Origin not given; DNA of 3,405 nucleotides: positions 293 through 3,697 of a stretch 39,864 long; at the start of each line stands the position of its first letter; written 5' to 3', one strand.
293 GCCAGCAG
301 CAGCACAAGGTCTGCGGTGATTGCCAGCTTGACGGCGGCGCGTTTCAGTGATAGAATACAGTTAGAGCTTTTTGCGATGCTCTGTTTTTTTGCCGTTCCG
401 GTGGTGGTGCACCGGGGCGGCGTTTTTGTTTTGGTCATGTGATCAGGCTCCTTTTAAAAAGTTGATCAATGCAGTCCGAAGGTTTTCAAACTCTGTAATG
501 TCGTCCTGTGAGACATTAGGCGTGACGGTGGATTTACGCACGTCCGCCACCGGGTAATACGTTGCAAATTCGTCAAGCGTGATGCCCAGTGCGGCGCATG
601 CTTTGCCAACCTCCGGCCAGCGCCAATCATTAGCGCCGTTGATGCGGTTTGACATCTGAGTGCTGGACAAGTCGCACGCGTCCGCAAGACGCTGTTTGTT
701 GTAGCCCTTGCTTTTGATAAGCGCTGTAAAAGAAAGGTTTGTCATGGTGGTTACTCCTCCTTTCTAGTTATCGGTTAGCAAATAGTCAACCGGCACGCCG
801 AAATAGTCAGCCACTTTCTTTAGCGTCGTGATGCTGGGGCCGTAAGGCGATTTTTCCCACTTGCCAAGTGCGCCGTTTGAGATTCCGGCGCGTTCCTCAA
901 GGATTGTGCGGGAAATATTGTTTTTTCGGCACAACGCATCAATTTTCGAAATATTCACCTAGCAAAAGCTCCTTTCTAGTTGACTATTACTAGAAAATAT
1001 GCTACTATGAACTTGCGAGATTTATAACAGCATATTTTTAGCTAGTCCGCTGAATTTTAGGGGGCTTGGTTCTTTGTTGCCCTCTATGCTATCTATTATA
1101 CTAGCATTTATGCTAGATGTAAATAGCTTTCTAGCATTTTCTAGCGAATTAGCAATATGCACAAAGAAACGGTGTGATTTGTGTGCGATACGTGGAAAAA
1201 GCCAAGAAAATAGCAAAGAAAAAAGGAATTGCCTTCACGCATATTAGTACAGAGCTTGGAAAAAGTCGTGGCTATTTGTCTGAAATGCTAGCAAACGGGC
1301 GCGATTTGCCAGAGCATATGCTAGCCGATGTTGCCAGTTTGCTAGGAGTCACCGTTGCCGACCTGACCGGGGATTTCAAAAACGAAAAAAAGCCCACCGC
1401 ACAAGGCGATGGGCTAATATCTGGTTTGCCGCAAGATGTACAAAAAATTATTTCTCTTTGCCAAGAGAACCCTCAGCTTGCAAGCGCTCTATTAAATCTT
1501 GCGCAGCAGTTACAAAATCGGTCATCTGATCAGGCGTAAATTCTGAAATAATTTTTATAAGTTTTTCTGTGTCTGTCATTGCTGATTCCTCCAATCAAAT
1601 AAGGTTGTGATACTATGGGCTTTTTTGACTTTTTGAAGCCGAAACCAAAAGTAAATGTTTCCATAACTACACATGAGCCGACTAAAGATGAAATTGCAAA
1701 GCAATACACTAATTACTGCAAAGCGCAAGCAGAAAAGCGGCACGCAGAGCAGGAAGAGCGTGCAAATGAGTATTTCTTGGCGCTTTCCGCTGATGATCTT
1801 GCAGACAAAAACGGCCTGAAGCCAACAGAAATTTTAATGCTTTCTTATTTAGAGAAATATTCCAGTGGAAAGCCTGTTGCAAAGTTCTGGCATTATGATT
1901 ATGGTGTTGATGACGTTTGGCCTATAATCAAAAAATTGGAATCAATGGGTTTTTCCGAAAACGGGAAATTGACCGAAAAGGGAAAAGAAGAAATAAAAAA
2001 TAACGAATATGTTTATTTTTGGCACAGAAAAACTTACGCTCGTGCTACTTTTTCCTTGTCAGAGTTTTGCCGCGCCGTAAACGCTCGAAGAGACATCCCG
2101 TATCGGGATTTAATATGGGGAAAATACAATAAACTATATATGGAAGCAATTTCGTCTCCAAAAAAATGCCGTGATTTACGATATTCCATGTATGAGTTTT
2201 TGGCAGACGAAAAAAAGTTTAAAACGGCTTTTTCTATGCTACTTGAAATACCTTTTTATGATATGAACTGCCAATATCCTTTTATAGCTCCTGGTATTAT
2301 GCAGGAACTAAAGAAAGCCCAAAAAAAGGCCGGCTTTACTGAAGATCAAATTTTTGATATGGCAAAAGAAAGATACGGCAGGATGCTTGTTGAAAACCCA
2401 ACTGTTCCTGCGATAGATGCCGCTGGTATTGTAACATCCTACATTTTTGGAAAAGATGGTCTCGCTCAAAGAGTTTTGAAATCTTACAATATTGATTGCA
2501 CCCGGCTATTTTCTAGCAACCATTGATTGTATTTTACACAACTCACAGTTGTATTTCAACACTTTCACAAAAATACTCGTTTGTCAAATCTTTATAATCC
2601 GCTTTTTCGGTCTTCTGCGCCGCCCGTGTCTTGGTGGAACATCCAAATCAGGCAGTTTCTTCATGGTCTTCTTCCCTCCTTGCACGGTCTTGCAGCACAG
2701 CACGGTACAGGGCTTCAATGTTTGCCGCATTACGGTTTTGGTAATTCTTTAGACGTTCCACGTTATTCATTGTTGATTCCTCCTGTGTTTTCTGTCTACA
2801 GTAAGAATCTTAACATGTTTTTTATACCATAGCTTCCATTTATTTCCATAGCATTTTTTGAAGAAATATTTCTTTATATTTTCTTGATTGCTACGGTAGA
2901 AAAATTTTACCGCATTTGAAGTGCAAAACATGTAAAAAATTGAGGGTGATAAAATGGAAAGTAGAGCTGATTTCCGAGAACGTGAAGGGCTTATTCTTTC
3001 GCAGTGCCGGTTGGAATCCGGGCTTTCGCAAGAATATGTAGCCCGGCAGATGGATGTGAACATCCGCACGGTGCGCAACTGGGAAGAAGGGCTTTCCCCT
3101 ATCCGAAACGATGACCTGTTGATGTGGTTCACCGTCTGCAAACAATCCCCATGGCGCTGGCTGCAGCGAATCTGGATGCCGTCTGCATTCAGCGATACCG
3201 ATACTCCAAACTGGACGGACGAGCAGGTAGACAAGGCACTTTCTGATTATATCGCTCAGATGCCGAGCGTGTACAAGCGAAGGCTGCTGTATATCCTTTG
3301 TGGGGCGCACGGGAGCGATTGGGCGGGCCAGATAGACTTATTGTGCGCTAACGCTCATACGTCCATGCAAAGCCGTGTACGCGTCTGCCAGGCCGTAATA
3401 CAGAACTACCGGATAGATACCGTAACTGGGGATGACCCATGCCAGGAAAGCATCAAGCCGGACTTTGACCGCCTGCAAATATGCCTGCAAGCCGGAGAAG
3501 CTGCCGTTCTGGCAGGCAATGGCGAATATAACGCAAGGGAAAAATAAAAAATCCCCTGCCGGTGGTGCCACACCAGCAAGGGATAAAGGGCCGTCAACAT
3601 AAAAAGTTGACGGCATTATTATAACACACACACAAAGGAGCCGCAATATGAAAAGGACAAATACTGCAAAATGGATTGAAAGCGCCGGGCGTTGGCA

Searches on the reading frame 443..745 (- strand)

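Call 61: search_protein_families(library=pfam, proteins=[window:443-745:-], max_evalue=0.001)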
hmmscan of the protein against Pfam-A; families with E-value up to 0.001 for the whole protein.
window:443-745:- (100 aa): 1 family
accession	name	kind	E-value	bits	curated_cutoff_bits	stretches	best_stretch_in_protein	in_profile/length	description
PF13443.12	HTH_26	-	1.3e-05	25.8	22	1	9-65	5-62/63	Cro/C1-type HTH DNA-binding domain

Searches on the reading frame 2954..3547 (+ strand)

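Call 61: search_protein_families(library=pfam, proteins=[window:2954-3547:+], max_evalue=0.001)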
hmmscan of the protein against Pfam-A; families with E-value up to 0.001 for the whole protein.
window:2954-3547:+ (197 aa): 1 family
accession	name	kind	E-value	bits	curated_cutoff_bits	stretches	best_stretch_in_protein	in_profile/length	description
PF01381.28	HTH_3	-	8e-06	26.2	23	1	16-55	2-41/55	Helix-turn-helix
